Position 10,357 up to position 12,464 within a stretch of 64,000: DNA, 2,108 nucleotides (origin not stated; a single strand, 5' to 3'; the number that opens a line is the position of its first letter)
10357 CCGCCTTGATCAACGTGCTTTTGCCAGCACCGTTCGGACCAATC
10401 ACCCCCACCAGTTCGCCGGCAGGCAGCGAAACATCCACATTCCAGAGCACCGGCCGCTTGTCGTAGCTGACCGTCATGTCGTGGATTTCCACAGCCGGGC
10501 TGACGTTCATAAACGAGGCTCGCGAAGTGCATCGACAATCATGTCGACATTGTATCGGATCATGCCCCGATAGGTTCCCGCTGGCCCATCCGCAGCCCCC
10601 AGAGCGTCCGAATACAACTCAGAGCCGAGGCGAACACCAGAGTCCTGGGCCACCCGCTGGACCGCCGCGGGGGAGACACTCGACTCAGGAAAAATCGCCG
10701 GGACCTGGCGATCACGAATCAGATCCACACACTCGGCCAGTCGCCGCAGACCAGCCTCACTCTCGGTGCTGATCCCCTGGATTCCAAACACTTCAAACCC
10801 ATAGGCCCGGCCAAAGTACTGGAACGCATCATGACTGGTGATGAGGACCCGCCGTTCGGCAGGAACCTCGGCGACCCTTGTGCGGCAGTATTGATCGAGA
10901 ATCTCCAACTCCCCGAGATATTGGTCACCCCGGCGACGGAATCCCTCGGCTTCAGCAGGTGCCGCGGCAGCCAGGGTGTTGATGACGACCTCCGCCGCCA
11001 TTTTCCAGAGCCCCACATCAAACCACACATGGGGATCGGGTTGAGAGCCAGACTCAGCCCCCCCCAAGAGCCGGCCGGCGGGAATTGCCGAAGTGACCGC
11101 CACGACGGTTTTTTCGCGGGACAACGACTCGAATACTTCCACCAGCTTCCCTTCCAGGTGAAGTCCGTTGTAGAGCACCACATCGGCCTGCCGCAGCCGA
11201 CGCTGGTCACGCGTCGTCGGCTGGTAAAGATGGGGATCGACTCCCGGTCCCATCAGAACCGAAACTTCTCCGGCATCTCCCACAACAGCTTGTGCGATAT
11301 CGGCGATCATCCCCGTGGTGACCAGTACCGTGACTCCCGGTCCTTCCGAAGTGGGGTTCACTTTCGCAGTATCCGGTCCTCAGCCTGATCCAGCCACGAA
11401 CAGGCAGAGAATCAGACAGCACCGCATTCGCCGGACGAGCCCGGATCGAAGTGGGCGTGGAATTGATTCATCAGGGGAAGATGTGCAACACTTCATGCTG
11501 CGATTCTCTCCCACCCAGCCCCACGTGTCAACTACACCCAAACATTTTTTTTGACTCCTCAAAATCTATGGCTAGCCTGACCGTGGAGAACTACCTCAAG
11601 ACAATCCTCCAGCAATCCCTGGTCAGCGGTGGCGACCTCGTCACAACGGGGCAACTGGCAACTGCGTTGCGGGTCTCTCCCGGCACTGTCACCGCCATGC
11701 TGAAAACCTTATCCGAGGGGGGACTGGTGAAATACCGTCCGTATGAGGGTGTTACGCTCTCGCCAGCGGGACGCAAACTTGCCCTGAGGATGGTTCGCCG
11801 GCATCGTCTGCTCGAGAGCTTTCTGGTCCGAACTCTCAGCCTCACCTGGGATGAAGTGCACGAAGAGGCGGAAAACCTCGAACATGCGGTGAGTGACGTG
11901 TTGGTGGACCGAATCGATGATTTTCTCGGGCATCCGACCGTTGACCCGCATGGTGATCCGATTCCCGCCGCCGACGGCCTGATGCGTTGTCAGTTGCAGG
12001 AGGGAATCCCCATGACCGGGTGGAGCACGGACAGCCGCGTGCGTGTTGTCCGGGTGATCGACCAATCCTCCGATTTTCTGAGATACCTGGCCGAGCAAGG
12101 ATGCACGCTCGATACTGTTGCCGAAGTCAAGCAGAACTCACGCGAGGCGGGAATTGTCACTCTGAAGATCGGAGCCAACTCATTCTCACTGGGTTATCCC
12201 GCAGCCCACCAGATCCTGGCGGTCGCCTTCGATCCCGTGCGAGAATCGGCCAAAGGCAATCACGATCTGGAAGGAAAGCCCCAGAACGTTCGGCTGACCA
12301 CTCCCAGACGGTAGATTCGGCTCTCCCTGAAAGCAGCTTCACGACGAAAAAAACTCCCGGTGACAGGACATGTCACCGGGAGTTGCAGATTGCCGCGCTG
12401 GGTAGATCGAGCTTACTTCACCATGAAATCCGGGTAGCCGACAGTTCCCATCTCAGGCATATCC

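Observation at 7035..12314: Metal (Mn-type) ABC-3 uptake operon whose first permease is fused to a complete DtxR/MntR repressor, plus a second stand-alone MntR-like regulator divergently upstream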

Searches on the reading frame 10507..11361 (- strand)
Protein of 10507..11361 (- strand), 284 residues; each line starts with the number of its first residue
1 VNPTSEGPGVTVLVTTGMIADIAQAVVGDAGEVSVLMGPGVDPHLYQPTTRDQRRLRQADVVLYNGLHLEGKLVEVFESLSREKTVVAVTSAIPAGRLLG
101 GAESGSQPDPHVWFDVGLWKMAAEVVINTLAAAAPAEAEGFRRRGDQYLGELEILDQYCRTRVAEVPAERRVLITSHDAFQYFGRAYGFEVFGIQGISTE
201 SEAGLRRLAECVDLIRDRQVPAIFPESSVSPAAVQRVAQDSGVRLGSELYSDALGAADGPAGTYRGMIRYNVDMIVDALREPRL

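Call 3: search_protein_families(library=pfam, proteins=[window:10507-11361:-], max_evalue=0.01)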
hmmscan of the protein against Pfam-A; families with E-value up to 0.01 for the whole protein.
window:10507-11361:- (284 aa): 1 family
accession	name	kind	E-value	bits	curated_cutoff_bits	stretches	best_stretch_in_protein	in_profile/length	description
PF01297.22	ZnuA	-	1.1e-78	264.8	29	1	12-278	1-263/263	Zinc-uptake complex component A periplasmic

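Call 4: search_protein_families(library=ncbifam, proteins=[window:10507-11361:-], max_evalue=0.01)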
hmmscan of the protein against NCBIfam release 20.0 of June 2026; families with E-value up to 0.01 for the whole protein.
window:10507-11361:- (284 aa): 8 families
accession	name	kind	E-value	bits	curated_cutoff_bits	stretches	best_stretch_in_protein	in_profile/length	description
NF040870.1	AztC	equivalog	3e-67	227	350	1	12-279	1-277/277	zinc ABC transporter substrate-binding protein AztC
NF053842.1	MnTportMntCDein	equivalog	1.3e-51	175.5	400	1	9-278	5-281/281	manganese ABC transporter substrate-binding protein MntC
NF053703.1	Mn_SBP_EfaA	exception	5.5e-45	153.8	485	1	10-279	36-309/310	Mn/Fe ABC transporter substrate-binding lipoprotein EfaA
TIGR03772.1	anch_rpt_subst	equivalog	6.8e-44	150.3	350.45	2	108-279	316-485/486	anchored repeat ABC transporter, substrate-binding protein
NF040928.1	ABC_lipo_SloC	subfamily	3.2e-41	141.4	525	1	9-279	27-302/304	metal ABC transporter substrate-binding lipoprotein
NF047355.1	ABC_bind_Mn_Staph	exception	7.9e-38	130.4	500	1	10-279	33-308/309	manganese ABC transporter substrate-binding lipoprotein MntC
NF007091.2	PRK09545.1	equivalog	1.3e-19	70.6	268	2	109-247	150-286/318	zinc ABC transporter substrate-binding protein ZnuA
NF033605.1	Zn_bnd_ABC_AdcA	exception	4.3e-13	49.1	700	1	109-240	153-281/517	zinc ABC transporter substrate-binding lipoprotein AdcA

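Call 47: search_solved_structures(query=window:10507-11361:-, max_evalue=1e-10, show_alignments=4)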
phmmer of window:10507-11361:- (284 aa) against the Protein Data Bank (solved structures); distinct sequences matched with E-value up to 1e-10: 52.
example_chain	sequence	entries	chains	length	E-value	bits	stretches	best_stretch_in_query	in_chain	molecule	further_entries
1toa_A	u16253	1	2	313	6.6e-70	238.9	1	11-279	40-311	PROTEIN (PERIPLASMIC BINDING PROTEIN TROA)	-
1k0f_A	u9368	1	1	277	8.2e-70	238.6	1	12-279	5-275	Periplasmic zinc-binding protein troA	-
5kzj_A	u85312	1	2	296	1.9e-47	165.2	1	10-279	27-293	Periplasmic solute binding protein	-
3mfq_A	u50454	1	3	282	5.3e-47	163.8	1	11-279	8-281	High-affinity zinc uptake system protein znuA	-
8svc_A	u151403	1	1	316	9.9e-46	159.6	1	12-281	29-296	Metal ABC transporter substrate-binding protein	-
6q1c_A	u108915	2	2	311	3.2e-45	157.9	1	2-276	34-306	Periplasmic chelated iron-binding protein YfeA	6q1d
5uxs_A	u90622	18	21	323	3.2e-45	157.9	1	2-277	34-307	Periplasmic chelated iron-binding protein YfeA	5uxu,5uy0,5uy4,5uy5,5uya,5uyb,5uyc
5w56_A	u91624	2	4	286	6.1e-45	157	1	11-279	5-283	Periplasmic solute binding protein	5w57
4utp_A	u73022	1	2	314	1.2e-41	146.3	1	4-281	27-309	MANGANESE ABC TRANSPORTER SUBSTRATE-BINDING LIPOPROTEIN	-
1psz_A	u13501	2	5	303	1.7e-41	145.7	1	4-279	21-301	PROTEIN (SURFACE ANTIGEN PSAA) | MANGANESE ABC TRANSPORTER SUBSTRATE-BINDING LIPOPROTEIN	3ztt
4uto_A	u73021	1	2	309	9.3e-41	143.3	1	4-279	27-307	MANGANESE ABC TRANSPORTER SUBSTRATE-BINDING LIPOPROTEIN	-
3zk7_A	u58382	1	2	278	1.5e-40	142.6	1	12-279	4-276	MANGANESE ABC TRANSPORTER SUBSTRATE-BINDING LIPOPROTEIN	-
3zk8_A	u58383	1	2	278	1.5e-40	142.6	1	12-279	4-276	MANGANESE ABC TRANSPORTER SUBSTRATE-BINDING LIPOPROTEIN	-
3zk9_A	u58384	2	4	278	7.3e-40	140.4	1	12-279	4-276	MANGANESE ABC TRANSPORTER SUBSTRATE-BINDING LIPOPROTEIN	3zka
5hx7_A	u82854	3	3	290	1.9e-39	139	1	10-279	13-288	Manganese-binding lipoprotein MntA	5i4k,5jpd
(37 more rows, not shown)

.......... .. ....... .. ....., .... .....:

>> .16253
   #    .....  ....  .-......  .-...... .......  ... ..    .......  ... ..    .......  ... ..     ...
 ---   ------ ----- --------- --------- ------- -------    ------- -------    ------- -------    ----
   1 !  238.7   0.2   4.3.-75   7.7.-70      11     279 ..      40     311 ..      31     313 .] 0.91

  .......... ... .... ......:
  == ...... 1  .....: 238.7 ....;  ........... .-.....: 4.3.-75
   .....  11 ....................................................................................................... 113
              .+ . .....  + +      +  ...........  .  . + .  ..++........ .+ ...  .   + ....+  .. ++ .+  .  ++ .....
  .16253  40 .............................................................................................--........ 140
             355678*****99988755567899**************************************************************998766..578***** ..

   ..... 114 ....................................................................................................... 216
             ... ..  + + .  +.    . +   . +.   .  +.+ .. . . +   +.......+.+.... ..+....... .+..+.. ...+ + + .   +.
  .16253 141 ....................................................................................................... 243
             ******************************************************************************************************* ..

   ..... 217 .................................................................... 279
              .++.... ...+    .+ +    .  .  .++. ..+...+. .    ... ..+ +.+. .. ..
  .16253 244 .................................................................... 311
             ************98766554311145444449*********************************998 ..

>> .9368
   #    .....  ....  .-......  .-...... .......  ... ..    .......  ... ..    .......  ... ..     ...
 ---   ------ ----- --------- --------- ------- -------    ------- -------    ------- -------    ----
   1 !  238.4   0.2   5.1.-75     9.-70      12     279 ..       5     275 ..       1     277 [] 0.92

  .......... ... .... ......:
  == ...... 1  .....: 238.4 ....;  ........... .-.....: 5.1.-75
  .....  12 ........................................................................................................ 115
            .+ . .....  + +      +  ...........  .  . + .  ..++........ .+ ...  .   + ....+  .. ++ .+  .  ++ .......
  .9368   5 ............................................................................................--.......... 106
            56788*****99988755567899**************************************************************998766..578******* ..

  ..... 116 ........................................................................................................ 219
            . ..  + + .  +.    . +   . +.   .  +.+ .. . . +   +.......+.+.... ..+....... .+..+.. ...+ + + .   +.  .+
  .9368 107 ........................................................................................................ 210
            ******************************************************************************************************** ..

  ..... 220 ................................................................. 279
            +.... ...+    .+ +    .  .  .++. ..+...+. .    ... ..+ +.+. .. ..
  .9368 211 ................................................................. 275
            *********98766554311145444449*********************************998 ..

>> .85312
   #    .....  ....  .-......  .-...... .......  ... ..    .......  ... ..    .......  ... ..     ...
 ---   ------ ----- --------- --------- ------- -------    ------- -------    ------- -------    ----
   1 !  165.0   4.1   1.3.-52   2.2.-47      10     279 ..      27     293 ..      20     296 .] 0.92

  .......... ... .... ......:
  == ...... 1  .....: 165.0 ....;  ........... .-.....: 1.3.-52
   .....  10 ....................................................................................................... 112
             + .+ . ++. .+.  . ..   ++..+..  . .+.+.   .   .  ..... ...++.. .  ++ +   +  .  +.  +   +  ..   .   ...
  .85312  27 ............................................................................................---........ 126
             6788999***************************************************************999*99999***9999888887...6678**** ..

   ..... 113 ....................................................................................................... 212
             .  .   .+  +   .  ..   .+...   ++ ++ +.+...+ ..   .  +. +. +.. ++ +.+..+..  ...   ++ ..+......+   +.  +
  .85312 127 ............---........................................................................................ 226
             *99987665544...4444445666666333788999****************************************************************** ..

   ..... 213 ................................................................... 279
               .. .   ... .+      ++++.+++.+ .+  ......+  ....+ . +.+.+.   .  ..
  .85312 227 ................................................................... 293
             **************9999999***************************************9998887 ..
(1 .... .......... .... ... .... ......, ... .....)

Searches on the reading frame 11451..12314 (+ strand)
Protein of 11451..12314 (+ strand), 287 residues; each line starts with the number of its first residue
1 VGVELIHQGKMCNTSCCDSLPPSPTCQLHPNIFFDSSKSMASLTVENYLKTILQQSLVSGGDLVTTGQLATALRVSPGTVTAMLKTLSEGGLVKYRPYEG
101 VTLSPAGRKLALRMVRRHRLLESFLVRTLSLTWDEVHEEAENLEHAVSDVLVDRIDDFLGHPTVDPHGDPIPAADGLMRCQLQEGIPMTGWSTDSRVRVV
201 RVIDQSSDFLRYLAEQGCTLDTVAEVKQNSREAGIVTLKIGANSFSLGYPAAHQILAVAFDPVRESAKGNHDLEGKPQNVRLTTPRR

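Call 3: search_protein_families(library=pfam, proteins=[window:11451-12314:+], max_evalue=0.01)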
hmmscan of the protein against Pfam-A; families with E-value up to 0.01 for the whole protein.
window:11451-12314:+ (287 aa): 11 families
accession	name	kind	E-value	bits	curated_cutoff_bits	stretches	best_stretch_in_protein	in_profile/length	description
PF02742.21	Fe_dep_repr_C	-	1e-32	112.4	27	1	105-172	2-69/70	Iron dependent repressor, metal binding and dimerisation domain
PF01325.25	Fe_dep_repress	-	8.8e-14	51.9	26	1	44-101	5-60/60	Iron dependent repressor, N-terminal DNA binding domain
PF04023.20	FeoA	-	1.6e-08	34.9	23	1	193-256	8-71/74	FeoA domain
PF12802.13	MarR_2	-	2e-05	25.1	27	1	60-97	18-54/61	MarR family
PF12840.13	HTH_20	-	0.00015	22.1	27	1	59-95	14-50/51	Helix-turn-helix domain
PF09339.16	HTH_IclR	-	0.00037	20.7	22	1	65-97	20-52/52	IclR helix-turn-helix domain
PF01022.26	HTH_5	-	0.00052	20.3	22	1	65-95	17-47/47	Bacterial regulatory protein, arsR family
PF01047.28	MarR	-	0.0006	20.1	24.6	1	65-94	19-48/59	MarR family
PF00392.27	GntR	-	0.00083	19.4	27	1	44-101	4-62/64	Bacterial regulatory proteins, gntR family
PF13412.12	HTH_24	-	0.0026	17.7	21.9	1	65-94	19-48/48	Winged helix-turn-helix DNA-binding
PF13545.12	HTH_Crp_2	-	0.007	16.8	27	0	64-96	23-55/70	Crp-like helix-turn-helix domain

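Call 4: search_protein_families(library=ncbifam, proteins=[window:11451-12314:+], max_evalue=0.01)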
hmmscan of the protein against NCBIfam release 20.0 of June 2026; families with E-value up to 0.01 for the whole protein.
window:11451-12314:+ (287 aa): 6 families
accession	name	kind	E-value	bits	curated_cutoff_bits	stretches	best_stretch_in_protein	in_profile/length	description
NF047407.1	TransRegMntRTherm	equivalog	7e-49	166.5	350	1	40-245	5-211/227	manganese-dependent transcriptional regulator MntR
NF053665.1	TransRegDtxRActin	equivalog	1.4e-22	80.3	290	1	44-180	7-141/233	iron-dependent transcriptional repressor DtxR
NF008273.0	PRK11050.1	equivalog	4.3e-19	68.7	153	1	31-159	24-149/156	manganese-binding transcriptional regulator MntR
NF003025.0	PRK03902.1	equivalog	1.5e-18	67.2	138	1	41-159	2-117/142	transcriptional regulator MntR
TIGR03338.1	phnR_burk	equivalog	0.00066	19.3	271.5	1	36-103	8-74/212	phosphonate utilization associated transcriptional regulator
NF052282.1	PLP_TF_PdxR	equivalog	0.0011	18.1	320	1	50-108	12-70/448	MocR-like pyridoxine biosynthesis transcription factor PdxR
